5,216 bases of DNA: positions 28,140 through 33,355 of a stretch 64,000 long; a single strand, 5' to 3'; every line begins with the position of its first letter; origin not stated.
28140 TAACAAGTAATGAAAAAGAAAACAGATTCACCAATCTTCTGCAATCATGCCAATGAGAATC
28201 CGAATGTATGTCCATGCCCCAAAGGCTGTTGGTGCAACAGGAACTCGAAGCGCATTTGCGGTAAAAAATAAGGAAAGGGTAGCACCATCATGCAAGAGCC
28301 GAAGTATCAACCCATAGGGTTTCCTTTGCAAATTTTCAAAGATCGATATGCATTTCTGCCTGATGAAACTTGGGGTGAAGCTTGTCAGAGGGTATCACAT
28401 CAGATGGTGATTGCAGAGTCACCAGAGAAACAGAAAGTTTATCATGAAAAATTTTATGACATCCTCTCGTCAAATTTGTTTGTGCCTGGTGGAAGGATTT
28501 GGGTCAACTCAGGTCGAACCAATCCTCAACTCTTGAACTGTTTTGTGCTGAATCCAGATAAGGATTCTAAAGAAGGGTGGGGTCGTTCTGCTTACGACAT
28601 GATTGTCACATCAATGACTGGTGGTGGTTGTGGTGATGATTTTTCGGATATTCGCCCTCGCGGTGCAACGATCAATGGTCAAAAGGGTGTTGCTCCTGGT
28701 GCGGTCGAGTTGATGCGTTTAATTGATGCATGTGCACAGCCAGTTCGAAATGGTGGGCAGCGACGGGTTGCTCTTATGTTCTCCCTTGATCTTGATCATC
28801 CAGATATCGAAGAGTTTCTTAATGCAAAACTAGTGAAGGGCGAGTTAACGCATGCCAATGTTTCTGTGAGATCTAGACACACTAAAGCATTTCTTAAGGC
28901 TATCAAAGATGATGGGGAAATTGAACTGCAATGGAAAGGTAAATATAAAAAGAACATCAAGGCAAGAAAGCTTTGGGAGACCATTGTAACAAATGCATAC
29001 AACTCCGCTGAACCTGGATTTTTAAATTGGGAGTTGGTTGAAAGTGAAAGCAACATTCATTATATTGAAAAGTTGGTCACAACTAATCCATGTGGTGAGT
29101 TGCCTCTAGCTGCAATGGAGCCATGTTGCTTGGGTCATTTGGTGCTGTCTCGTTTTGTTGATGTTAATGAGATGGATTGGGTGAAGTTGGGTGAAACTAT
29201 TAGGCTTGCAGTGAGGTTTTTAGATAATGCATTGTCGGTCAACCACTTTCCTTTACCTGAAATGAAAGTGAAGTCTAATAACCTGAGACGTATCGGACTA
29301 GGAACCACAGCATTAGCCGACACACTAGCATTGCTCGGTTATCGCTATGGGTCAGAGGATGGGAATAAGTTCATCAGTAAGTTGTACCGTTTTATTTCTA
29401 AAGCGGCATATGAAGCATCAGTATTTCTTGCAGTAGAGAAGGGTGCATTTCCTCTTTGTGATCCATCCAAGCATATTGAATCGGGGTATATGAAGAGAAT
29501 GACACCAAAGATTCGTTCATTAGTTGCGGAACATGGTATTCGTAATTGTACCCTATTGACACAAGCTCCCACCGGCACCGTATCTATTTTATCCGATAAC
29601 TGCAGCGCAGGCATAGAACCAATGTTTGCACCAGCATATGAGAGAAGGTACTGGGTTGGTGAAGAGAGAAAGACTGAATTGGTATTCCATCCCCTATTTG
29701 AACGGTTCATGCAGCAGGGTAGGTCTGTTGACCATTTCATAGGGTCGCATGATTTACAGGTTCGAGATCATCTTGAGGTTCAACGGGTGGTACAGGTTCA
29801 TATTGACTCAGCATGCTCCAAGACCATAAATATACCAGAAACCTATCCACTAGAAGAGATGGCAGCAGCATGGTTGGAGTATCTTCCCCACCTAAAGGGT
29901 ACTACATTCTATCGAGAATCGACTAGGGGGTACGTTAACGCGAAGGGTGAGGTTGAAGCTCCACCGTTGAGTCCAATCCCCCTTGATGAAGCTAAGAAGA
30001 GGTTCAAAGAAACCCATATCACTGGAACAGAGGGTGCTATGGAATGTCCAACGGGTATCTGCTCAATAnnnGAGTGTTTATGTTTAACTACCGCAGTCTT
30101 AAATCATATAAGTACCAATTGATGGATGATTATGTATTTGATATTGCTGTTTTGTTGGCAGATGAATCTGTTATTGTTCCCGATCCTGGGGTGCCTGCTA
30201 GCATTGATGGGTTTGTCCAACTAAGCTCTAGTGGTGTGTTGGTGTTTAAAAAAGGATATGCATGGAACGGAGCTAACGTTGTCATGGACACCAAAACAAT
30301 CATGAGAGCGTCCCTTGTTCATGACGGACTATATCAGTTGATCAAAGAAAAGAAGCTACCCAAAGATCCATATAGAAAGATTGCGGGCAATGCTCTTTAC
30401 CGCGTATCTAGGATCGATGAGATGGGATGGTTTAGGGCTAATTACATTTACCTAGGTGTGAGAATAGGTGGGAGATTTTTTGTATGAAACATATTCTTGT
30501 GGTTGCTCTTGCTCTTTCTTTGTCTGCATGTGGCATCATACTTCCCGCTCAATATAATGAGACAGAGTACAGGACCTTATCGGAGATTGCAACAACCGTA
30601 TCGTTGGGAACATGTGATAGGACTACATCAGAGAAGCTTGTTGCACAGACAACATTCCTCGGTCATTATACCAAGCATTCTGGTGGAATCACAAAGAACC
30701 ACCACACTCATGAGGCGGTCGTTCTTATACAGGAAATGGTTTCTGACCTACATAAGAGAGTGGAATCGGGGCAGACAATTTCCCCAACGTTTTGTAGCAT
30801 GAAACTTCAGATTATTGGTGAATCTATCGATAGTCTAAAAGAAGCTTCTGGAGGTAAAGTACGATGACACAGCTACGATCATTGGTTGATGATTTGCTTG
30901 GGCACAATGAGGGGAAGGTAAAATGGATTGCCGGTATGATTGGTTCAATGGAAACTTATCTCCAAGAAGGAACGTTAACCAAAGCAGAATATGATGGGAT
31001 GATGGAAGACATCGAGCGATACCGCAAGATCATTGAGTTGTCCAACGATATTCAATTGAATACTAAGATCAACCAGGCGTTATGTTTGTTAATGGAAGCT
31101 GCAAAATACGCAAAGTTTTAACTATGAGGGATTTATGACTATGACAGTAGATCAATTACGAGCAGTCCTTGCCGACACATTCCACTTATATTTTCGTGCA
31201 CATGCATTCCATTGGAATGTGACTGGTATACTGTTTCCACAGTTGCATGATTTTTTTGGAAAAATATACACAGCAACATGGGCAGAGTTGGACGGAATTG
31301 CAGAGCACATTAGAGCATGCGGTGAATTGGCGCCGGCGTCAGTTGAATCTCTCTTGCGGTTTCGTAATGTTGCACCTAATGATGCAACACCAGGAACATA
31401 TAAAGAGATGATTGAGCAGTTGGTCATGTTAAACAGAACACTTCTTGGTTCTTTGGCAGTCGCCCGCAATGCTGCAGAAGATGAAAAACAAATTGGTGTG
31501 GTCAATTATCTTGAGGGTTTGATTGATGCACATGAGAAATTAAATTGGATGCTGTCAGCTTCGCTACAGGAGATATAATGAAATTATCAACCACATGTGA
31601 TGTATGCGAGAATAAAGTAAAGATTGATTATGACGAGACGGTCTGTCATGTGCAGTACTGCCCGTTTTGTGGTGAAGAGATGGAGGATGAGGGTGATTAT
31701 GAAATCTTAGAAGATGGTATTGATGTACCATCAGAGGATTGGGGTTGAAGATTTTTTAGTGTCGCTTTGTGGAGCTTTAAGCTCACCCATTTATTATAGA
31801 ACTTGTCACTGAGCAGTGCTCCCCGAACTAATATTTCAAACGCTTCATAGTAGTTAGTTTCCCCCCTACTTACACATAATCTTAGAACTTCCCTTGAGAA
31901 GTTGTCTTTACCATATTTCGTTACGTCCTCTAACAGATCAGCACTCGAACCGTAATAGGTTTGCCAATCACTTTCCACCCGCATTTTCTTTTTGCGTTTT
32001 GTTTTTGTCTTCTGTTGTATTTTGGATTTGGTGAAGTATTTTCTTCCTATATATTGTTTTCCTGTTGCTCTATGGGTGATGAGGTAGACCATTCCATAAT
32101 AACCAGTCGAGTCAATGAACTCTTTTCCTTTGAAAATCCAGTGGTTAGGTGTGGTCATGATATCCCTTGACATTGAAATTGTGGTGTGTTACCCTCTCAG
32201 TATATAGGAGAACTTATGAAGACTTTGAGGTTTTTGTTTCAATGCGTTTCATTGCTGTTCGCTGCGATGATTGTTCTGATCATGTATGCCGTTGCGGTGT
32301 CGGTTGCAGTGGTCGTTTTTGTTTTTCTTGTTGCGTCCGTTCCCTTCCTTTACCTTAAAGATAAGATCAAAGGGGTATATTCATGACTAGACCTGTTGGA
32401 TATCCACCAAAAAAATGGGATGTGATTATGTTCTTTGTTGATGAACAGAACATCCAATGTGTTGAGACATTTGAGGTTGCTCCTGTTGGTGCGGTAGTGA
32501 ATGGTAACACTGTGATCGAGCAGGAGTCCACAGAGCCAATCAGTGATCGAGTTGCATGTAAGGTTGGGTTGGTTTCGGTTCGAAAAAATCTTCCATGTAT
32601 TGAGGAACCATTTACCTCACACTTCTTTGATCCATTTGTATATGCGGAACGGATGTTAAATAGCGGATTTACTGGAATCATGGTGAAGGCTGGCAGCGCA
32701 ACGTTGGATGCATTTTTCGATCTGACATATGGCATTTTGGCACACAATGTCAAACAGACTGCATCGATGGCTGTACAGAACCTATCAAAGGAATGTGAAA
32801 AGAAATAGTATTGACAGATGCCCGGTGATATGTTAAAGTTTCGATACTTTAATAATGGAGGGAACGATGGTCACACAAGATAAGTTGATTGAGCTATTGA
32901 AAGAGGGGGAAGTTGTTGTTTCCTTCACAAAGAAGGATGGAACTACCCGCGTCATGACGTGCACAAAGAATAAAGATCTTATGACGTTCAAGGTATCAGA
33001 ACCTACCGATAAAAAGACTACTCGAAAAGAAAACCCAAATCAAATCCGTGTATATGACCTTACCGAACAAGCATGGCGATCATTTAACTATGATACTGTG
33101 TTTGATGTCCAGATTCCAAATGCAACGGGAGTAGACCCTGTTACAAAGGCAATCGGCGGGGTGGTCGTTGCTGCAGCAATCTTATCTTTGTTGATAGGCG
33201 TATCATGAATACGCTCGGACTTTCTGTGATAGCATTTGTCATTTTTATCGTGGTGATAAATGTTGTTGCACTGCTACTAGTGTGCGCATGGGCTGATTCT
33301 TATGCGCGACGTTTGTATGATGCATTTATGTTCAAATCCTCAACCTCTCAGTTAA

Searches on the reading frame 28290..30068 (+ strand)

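Call 72: search_protein_families(library=pfam, proteins=[window:28290-30068:+], max_evalue=0.01)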
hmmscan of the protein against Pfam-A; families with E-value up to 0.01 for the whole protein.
window:28290-30068:+ (593 aa): 3 families
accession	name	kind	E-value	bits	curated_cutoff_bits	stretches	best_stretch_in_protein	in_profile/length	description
PF02867.20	Ribonuc_red_lgC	-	2.9e-86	290.6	23.9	1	83-529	2-510/523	Ribonucleotide reductase, barrel domain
PF00317.26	Ribonuc_red_lgN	-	8.2e-09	35.8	28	1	13-78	8-76/77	Ribonucleotide reductase, all-alpha domain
PF21995.1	RNR-II_ins_dom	-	0.005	17.5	27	0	117-145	72-100/107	B12-dependent ribonucleotide reductase, insertion domain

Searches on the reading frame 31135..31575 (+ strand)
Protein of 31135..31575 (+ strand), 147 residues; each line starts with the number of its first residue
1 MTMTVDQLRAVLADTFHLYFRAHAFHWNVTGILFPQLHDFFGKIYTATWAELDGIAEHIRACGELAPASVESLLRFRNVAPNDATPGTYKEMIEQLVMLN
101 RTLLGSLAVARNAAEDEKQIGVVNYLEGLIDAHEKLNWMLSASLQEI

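Call 72: search_protein_families(library=pfam, proteins=[window:31135-31575:+], max_evalue=0.01)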
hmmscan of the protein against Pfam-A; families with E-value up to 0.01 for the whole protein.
window:31135-31575:+ (147 aa): 1 family
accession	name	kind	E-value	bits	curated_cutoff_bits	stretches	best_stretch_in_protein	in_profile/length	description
PF00210.30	Ferritin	-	7.1e-20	71.8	24.5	1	6-146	2-138/142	Ferritin-like domain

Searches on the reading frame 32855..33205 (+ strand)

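Call 73: search_protein_families(library=pfam, proteins=[window:32855-33205:+], max_evalue=0.01)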
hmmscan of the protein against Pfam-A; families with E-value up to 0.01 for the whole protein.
window:32855-33205:+ (117 aa): 1 family
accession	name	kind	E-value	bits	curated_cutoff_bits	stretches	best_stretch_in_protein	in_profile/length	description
PF10902.13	WYL_2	-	4.9e-15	56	26.7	1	9-81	2-72/74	WYL_2, Sm-like SH3 beta-barrel fold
